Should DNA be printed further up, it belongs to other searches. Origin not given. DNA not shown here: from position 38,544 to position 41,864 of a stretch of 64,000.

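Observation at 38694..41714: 1006-aa fusion of a polytopic GT-C-like (DUF2029/GT87-like) domain to a TolB/PD40 beta-propeller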

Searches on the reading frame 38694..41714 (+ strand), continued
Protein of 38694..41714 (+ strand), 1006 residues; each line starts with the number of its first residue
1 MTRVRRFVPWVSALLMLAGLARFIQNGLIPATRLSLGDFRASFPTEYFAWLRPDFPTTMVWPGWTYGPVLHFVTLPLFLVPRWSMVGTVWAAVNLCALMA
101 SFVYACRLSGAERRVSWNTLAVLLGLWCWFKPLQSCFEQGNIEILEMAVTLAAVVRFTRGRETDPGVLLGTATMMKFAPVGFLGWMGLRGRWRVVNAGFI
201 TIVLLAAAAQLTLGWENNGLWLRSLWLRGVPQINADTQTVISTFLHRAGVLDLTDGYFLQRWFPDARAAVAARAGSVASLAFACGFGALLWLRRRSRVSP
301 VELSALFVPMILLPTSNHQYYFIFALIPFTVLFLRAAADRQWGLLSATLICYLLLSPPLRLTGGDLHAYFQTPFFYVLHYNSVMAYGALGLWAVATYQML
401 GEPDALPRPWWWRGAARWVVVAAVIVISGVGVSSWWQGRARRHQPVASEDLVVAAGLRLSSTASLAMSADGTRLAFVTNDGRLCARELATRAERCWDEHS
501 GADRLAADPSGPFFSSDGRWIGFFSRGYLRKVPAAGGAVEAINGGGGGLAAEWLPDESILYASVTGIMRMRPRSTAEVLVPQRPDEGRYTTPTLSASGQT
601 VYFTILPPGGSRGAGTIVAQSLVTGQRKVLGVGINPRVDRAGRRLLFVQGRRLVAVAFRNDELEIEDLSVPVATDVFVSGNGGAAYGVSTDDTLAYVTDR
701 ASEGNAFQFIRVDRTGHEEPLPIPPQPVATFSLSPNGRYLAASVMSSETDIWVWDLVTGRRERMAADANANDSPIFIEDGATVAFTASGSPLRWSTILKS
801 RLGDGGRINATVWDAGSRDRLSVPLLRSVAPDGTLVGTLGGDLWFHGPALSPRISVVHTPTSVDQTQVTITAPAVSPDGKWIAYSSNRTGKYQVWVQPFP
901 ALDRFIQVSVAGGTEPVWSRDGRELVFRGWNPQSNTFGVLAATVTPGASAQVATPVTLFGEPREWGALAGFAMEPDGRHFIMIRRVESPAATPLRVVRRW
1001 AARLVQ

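Call 41: fold_search(model_id=the predicted structure, library=pdb)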
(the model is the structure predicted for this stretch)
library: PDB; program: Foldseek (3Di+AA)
matches with E <= 10: 1531; with E <= 0.001: 1169
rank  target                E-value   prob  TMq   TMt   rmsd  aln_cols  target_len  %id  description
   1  9e2g_2B               2.2e-13  1.00  0.22  0.30  14.4       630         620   12  Cryo-EM structure of 48 nm repeat of microtubule doublet from T. brucei flagellum (released 2025-03-12)
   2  1nr0                  1.0e-12  1.00  0.19  0.27  14.8       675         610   13  Two Seven-Bladed Beta-Propeller Domains Revealed By The Structure Of A C. elegans Homologue Of Yeast Actin Interacting P (released 2003-07-01)
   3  5i2t                  1.4e-12  1.00  0.18  0.28  19.5       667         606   12  Domain characterization of the WD protein Pwp2 and their relevance in ribosome biogenesis (released 2017-06-21)
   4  6zqd_UA               1.8e-12  1.00  0.19  0.23  17.8       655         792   12  Cryo-EM structure of the 90S pre-ribosome from Saccharomyces cerevisiae, state Post-A1 (released 2020-09-23)
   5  9e2g_2C               2.1e-12  1.00  0.21  0.28  14.2       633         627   11  Cryo-EM structure of 48 nm repeat of microtubule doublet from T. brucei flagellum (released 2025-03-12)
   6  7mqa_LQ               2.6e-12  1.00  0.18  0.20  16.4       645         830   12  Cryo-EM structure of the human SSU processome, state post-A1 (released 2021-09-22)
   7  6lqs_B1               3.7e-12  1.00  0.18  0.22  17.8       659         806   12  Cryo-EM structure of 90S small subunit preribosomes in transition states (State D) (released 2020-09-16)
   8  7d4i_B1               3.7e-12  1.00  0.17  0.21  17.3       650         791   12  Cryo-EM structure of 90S small ribosomal precursors complex with the DEAH-box RNA helicase Dhr1 (State F) (released 2021-10-06)
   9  3sfz                  7.3e-12  1.00  0.20  0.19  13.7       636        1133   14  Crystal structure of full-length murine Apaf-1 (released 2011-08-24)
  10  8g2z_0U               9.0e-12  1.00  0.22  0.31  14.3       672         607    9  48-nm doublet microtubule from Tetrahymena thermophila strain CU428 (released 2023-06-14)
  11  8s9p_B                1.3e-11  1.00  0.19  0.20  21.4       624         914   12  1:1:1 agrin/LRP4/MuSK complex (released 2023-05-17)
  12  6lqr_B1               1.6e-11  1.00  0.18  0.22  17.7       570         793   11  Cryo-EM structure of 90S small subunit preribosomes in transition states (State C) (released 2020-09-16)
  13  7mq8_LQ               1.9e-11  1.00  0.18  0.21  16.6       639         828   12  Cryo-EM structure of the human SSU processome, state pre-A1 (released 2021-09-22)
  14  7ung_e                2.5e-11  1.00  0.18  0.27  19.1       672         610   11  48-nm repeat of the human respiratory doublet microtubule (released 2022-10-05)
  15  3s2k_A                3.0e-11  1.00  0.17  0.27  20.9       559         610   12  Structural basis of Wnt signaling inhibition by Dickkopf binding to LRP5/6. (released 2011-11-02)
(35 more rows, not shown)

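Call 59: search_protein_families(library=pfam, proteins=[P0072, P0073, P0074, P0080, P0082, P0094, P0096, P0103, P0085, P0137], max_evalue=0.0001)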
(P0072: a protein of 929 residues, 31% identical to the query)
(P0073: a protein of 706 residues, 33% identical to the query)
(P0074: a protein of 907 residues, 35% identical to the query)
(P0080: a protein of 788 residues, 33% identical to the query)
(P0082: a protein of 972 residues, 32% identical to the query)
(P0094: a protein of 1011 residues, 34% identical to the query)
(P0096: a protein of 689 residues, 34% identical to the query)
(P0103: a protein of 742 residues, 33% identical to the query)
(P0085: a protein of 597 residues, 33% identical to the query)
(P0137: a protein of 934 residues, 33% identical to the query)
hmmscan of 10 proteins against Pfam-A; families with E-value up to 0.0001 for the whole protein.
P0072 (929 aa): 4 families
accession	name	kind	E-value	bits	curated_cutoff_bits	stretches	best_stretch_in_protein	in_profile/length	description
PF07676.18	PD40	-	1.2e-34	118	20.9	2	390-424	2-37/38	WD40-like Beta Propeller Repeat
PF00930.27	DPPIV_N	-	2.8e-16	59.7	22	0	654-718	20-79/354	Dipeptidyl peptidase IV (DPP IV) N-terminal region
PF25174.1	Beta-prop_THOC3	-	3e-09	36.7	305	0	61-130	162-232/272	THOC3 beta-propeller domain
PF02897.21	Peptidase_S9_N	-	2.7e-07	30.1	24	0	775-835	128-190/414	Prolyl oligopeptidase, N-terminal beta-propeller domain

P0073 (706 aa): 4 families
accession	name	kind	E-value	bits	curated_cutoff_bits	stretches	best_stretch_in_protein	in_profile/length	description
PF07676.18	PD40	-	7.1e-30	102.7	20.9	2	465-499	3-38/38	WD40-like Beta Propeller Repeat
PF00069.31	Pkinase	-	2.4e-09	37.4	31.7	1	1-81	164-253/263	Protein kinase domain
PF07714.23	PK_Tyr_Ser-Thr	-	4.5e-09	36.4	23.1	1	1-80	171-249/258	Protein tyrosine and serine/threonine kinase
PF00930.27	DPPIV_N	-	1.3e-05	24.5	22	0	414-470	29-82/354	Dipeptidyl peptidase IV (DPP IV) N-terminal region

P0074 (907 aa): 5 families
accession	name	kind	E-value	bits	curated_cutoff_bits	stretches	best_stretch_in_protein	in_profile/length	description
PF00069.31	Pkinase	-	2.7e-48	165.1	31.7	1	12-274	1-253/263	Protein kinase domain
PF07714.23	PK_Tyr_Ser-Thr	-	3.1e-31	109.1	23.1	1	15-273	4-249/258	Protein tyrosine and serine/threonine kinase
PF07676.18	PD40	-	5.5e-24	84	20.9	1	664-696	2-35/38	WD40-like Beta Propeller Repeat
PF01636.29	APH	-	9.9e-06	25.9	23.2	0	114-156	150-197/239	Phosphotransferase enzyme family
PF03109.22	ABC1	-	3.3e-05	23.6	22.9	1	83-161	141-219/244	ABC1 atypical kinase-like domain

P0080 (788 aa): 5 families
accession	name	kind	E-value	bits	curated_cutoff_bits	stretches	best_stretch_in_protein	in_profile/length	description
PF07676.18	PD40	-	1.3e-30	105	20.9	1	637-673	1-38/38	WD40-like Beta Propeller Repeat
PF00069.31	Pkinase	-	4.3e-28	98.9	31.7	1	4-166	98-254/263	Protein kinase domain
PF07714.23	PK_Tyr_Ser-Thr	-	7e-18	65.3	23.1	1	2-164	100-249/258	Protein tyrosine and serine/threonine kinase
PF00930.27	DPPIV_N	-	1.5e-09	37.5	22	0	500-557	26-84/354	Dipeptidyl peptidase IV (DPP IV) N-terminal region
PF01636.29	APH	-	2e-05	24.9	23.2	0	9-56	154-202/239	Phosphotransferase enzyme family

P0082 (972 aa): 7 families
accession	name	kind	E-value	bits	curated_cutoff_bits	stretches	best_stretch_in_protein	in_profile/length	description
PF00069.31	Pkinase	-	3.4e-47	161.5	31.7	1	84-338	1-253/263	Protein kinase domain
PF07714.23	PK_Tyr_Ser-Thr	-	1.3e-33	116.8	23.1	1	88-337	5-249/258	Protein tyrosine and serine/threonine kinase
PF07676.18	PD40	-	4.6e-32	109.7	20.9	2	820-855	2-38/38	WD40-like Beta Propeller Repeat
PF00930.27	DPPIV_N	-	4.3e-08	32.7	22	0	433-481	46-94/354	Dipeptidyl peptidase IV (DPP IV) N-terminal region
PF01636.29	APH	-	4.9e-08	33.4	23.2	0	181-228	144-197/239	Phosphotransferase enzyme family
PF02897.21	Peptidase_S9_N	-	8e-07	28.6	24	0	834-891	131-190/414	Prolyl oligopeptidase, N-terminal beta-propeller domain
PF17667.7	Pkinase_fungal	-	4.4e-05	22.8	24.1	1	180-281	288-384/387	Fungal protein kinase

P0094 (1011 aa): 4 families
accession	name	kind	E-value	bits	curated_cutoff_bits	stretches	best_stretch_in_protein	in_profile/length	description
PF00069.31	Pkinase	-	7.5e-45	153.8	31.7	1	81-353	1-252/263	Protein kinase domain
PF07714.23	PK_Tyr_Ser-Thr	-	1.4e-27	97.1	23.1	1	87-353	7-249/258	Protein tyrosine and serine/threonine kinase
PF07676.18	PD40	-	2.7e-18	65.8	20.9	1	829-863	3-38/38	WD40-like Beta Propeller Repeat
PF01636.29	APH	-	2.9e-09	37.5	23.2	1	192-252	146-208/239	Phosphotransferase enzyme family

P0096 (689 aa): 5 families
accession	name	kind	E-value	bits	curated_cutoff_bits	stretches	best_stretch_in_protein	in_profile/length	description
PF07676.18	PD40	-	2.2e-31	107.6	20.9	1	543-579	1-38/38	WD40-like Beta Propeller Repeat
PF00069.31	Pkinase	-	2.7e-10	40.5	31.7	1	1-83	164-254/263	Protein kinase domain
PF07714.23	PK_Tyr_Ser-Thr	-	3.9e-09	36.6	23.1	1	1-82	171-250/258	Protein tyrosine and serine/threonine kinase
PF00930.27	DPPIV_N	-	5.7e-07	29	22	0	442-491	20-69/354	Dipeptidyl peptidase IV (DPP IV) N-terminal region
PF02897.21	Peptidase_S9_N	-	6.3e-05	22.3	24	0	557-614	130-190/414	Prolyl oligopeptidase, N-terminal beta-propeller domain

P0103 (742 aa): 3 families
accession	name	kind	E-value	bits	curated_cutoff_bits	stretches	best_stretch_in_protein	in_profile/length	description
PF07676.18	PD40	-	2.6e-20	72.3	20.9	0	610-631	16-38/38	WD40-like Beta Propeller Repeat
PF00069.31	Pkinase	-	2.3e-09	37.5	31.7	1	54-125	172-252/263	Protein kinase domain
PF07714.23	PK_Tyr_Ser-Thr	-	6.2e-07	29.4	23.1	1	57-125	182-249/258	Protein tyrosine and serine/threonine kinase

P0085 (597 aa): 2 families
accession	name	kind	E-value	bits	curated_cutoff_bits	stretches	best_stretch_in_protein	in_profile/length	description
PF07676.18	PD40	-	7.5e-30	102.7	20.9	2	453-487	3-38/38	WD40-like Beta Propeller Repeat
PF00930.27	DPPIV_N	-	3.7e-07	29.6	22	0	463-504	47-83/354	Dipeptidyl peptidase IV (DPP IV) N-terminal region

P0137 (934 aa): 6 families
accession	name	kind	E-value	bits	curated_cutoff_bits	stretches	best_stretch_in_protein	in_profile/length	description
PF00069.31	Pkinase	-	2.3e-53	181.7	31.7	1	38-289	2-253/263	Protein kinase domain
PF07714.23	PK_Tyr_Ser-Thr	-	1.4e-39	136.4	23.1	1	38-288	2-249/258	Protein tyrosine and serine/threonine kinase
PF07676.18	PD40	-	1.3e-25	89.2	20.9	1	784-818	3-38/38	WD40-like Beta Propeller Repeat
PF03109.22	ABC1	-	1.1e-07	31.7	22.9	1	103-186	135-218/244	ABC1 atypical kinase-like domain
PF14531.12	Kinase-like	-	5.7e-07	29.5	25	1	131-287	141-289/289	Kinase-like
PF01636.29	APH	-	1.8e-05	25.1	23.2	0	137-182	149-197/239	Phosphotransferase enzyme family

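Call 63: search_protein_families(library=ncbifam, proteins=[L007:1024-1779:+, L008:13015-13791:+, L004:16734-17669:+, L009:862-1839:+, L006:14233-15168:+], max_evalue=0.00001)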
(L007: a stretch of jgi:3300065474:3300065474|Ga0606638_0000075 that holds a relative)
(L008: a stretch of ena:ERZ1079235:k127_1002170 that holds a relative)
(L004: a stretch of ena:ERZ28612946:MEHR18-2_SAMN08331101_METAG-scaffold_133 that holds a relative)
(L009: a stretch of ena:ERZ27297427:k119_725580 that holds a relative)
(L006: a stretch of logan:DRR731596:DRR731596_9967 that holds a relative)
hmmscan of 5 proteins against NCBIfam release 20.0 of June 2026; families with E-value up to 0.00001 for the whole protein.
L007:1024-1779:+ (251 aa): 18 families
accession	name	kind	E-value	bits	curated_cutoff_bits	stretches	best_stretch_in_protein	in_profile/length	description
NF047588.1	GlcsyltransPgfSStrep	equivalog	6.6e-20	71.5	500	1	4-217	3-204/308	glycosyltransferase PgfS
NF007986.1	PRK10714.1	equivalog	9.7e-18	64.2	529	1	3-187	7-182/316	undecaprenyl-phosphate 4-deoxy-4-formamido-L-arabinose transferase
NF041875.1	EPS_EpsD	equivalog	6.3e-15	55.4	370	1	4-125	1-118/325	exopolysaccharide biosynthesis glycosyltransferase EpsD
NF010496.0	PRK13915.1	equivalog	1.4e-14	54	262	1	2-183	31-217/307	glucosyl-3-phosphoglycerate synthase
NF041391.1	DPhHxTase_Halo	equivalog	1.6e-14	53.4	375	1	10-206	3-183/213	dolichyl-phosphate hexose transferase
TIGR03965.1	mycofact_glyco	equivalog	4e-14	52.3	280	1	2-125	74-193/467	mycofactocin biosynthesis glycosyltransferase MftF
TIGR04182.1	glyco_TIGR04182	equivalog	1.6e-13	50.7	325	1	4-182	2-165/293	S-layer glycoprotein N-glycosyltransferase AglJ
TIGR04283.1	glyco_like_mftF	equivalog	1.6e-12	47.5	182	1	4-111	1-97/221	TIGR04283 family arsenosugar biosynthesis glycosyltransferase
TIGR03937.1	PgaC_IcaA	equivalog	1.4e-11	44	422.3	1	3-113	46-152/407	poly-beta-1,6-N-acetyl-D-glucosamine synthase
NF007482.0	PRK10073.1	equivalog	4.4e-10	39.1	423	1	3-120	7-118/334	glycosyltransferase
NF047683.1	TeichurnBiosyTuaG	equivalog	3.2e-09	36.8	400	1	3-112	7-112/252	teichuronic acid biosynthesis protein TuaG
NF050050.1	ProtGlycPglI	equivalog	1.3e-08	34.6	500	1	2-125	2-122/306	GalNAc(5)-diNAcBac-PP-undecaprenol beta-1,3-glucosyltransferase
NF045692.1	OglycostaseCruG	equivalog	4e-08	32.6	600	1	2-121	41-163/386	2'-O-glycosyltransferase CruG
TIGR03469.1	HpnB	hypoth_equivalog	4.9e-07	29.1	379.25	1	3-114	45-163/386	hopene-associated glycosyltransferase HpnB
NF058614.1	PPMAGASynPpgS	equivalog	5e-07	29.4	370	1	4-130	2-121/226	polyprenyl-phospho-N-acetylgalactosaminyl synthase PpgS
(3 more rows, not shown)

L008:13015-13791:+ (258 aa): 3 families
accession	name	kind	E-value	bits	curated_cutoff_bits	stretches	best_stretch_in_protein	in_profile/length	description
TIGR04182.1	glyco_TIGR04182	equivalog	1.2e-15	57.7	325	1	13-216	2-196/293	S-layer glycoprotein N-glycosyltransferase AglJ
NF058614.1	PPMAGASynPpgS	equivalog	7.8e-15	54.9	370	1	13-218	2-204/226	polyprenyl-phospho-N-acetylgalactosaminyl synthase PpgS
NF041391.1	DPhHxTase_Halo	equivalog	1.5e-14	53.5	375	1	37-222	23-195/213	dolichyl-phosphate hexose transferase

L004:16734-17669:+ (311 aa): 11 families
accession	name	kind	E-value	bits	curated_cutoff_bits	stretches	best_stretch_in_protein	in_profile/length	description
NF047588.1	GlcsyltransPgfSStrep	equivalog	3.5e-59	200.5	500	1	9-304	3-303/308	glycosyltransferase PgfS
NF007986.1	PRK10714.1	equivalog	2.9e-43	148.1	529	1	9-303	8-308/316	undecaprenyl-phosphate 4-deoxy-4-formamido-L-arabinose transferase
TIGR03937.1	PgaC_IcaA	equivalog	1.1e-14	54.3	422.3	1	8-101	46-136/407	poly-beta-1,6-N-acetyl-D-glucosamine synthase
NF047683.1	TeichurnBiosyTuaG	equivalog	7.1e-13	48.8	400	1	7-119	6-118/252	teichuronic acid biosynthesis protein TuaG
NF007482.0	PRK10073.1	equivalog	2.3e-10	40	423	1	7-105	6-100/334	glycosyltransferase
TIGR04182.1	glyco_TIGR04182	equivalog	5.7e-10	39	325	1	10-288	3-282/293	S-layer glycoprotein N-glycosyltransferase AglJ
NF041875.1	EPS_EpsD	equivalog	4.6e-09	36.1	370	1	20-123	16-112/325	exopolysaccharide biosynthesis glycosyltransferase EpsD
TIGR03111.1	glyc2_xrt_Gpos1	hypoth_equivalog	7.7e-08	31.5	363.95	1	8-102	50-143/439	TIGR03111 family XrtG-associated glycosyltransferase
NF050050.1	ProtGlycPglI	equivalog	2.4e-07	30.4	500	1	8-125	3-118/306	GalNAc(5)-diNAcBac-PP-undecaprenol beta-1,3-glucosyltransferase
TIGR03965.1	mycofact_glyco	equivalog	2.4e-06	26.7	280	1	7-110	74-174/467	mycofactocin biosynthesis glycosyltransferase MftF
TIGR04242.1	nodulat_NodC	equivalog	2.5e-06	26.7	550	1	10-117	51-158/395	chitooligosaccharide synthase NodC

L009:862-1839:+ (325 aa): 10 families
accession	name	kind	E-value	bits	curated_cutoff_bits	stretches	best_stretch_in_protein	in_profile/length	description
NF047588.1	GlcsyltransPgfSStrep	equivalog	1.9e-59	201.4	500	1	23-318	3-303/308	glycosyltransferase PgfS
NF007986.1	PRK10714.1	equivalog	7.3e-40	136.9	529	1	23-317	8-308/316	undecaprenyl-phosphate 4-deoxy-4-formamido-L-arabinose transferase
TIGR03937.1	PgaC_IcaA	equivalog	7e-14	51.6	422.3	1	21-114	45-135/407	poly-beta-1,6-N-acetyl-D-glucosamine synthase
NF047683.1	TeichurnBiosyTuaG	equivalog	2.5e-12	47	400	1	21-134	6-119/252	teichuronic acid biosynthesis protein TuaG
NF007482.0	PRK10073.1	equivalog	1.3e-10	40.9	423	1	21-117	6-98/334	glycosyltransferase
TIGR03965.1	mycofact_glyco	equivalog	1.6e-08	33.9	280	1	4-132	57-182/467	mycofactocin biosynthesis glycosyltransferase MftF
NF041875.1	EPS_EpsD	equivalog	2.4e-08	33.8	370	1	26-136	4-111/325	exopolysaccharide biosynthesis glycosyltransferase EpsD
TIGR04182.1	glyco_TIGR04182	equivalog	4.2e-08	32.9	325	1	24-302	3-282/293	S-layer glycoprotein N-glycosyltransferase AglJ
TIGR03111.1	glyc2_xrt_Gpos1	hypoth_equivalog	1.7e-06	27.1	363.95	1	22-114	50-141/439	TIGR03111 family XrtG-associated glycosyltransferase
NF050050.1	ProtGlycPglI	equivalog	9.3e-06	25.2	500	0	22-139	3-118/306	GalNAc(5)-diNAcBac-PP-undecaprenol beta-1,3-glucosyltransferase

L006:14233-15168:+ (311 aa): 11 families
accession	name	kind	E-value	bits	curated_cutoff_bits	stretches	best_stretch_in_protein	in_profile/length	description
NF047588.1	GlcsyltransPgfSStrep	equivalog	1.1e-58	198.9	500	1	9-304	3-303/308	glycosyltransferase PgfS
NF007986.1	PRK10714.1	equivalog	1.4e-44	152.4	529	1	9-303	8-308/316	undecaprenyl-phosphate 4-deoxy-4-formamido-L-arabinose transferase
TIGR03937.1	PgaC_IcaA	equivalog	1.2e-14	54.2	422.3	1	8-101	46-136/407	poly-beta-1,6-N-acetyl-D-glucosamine synthase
NF047683.1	TeichurnBiosyTuaG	equivalog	2.4e-14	53.6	400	1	7-110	6-106/252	teichuronic acid biosynthesis protein TuaG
NF007482.0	PRK10073.1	equivalog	5.1e-11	42.2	423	1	7-101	6-96/334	glycosyltransferase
NF041875.1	EPS_EpsD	equivalog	7.3e-09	35.5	370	1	11-123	3-112/325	exopolysaccharide biosynthesis glycosyltransferase EpsD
TIGR04242.1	nodulat_NodC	equivalog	1.2e-07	31.1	550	1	9-135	50-179/395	chitooligosaccharide synthase NodC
TIGR03965.1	mycofact_glyco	equivalog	1.5e-07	30.7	280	1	7-117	74-181/467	mycofactocin biosynthesis glycosyltransferase MftF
TIGR04182.1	glyco_TIGR04182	equivalog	1.9e-07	30.8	325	1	10-288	3-282/293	S-layer glycoprotein N-glycosyltransferase AglJ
NF050050.1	ProtGlycPglI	equivalog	1.9e-07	30.8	500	1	8-138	3-131/306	GalNAc(5)-diNAcBac-PP-undecaprenol beta-1,3-glucosyltransferase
TIGR03111.1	glyc2_xrt_Gpos1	hypoth_equivalog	1.2e-06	27.6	363.95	1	8-100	50-141/439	TIGR03111 family XrtG-associated glycosyltransferase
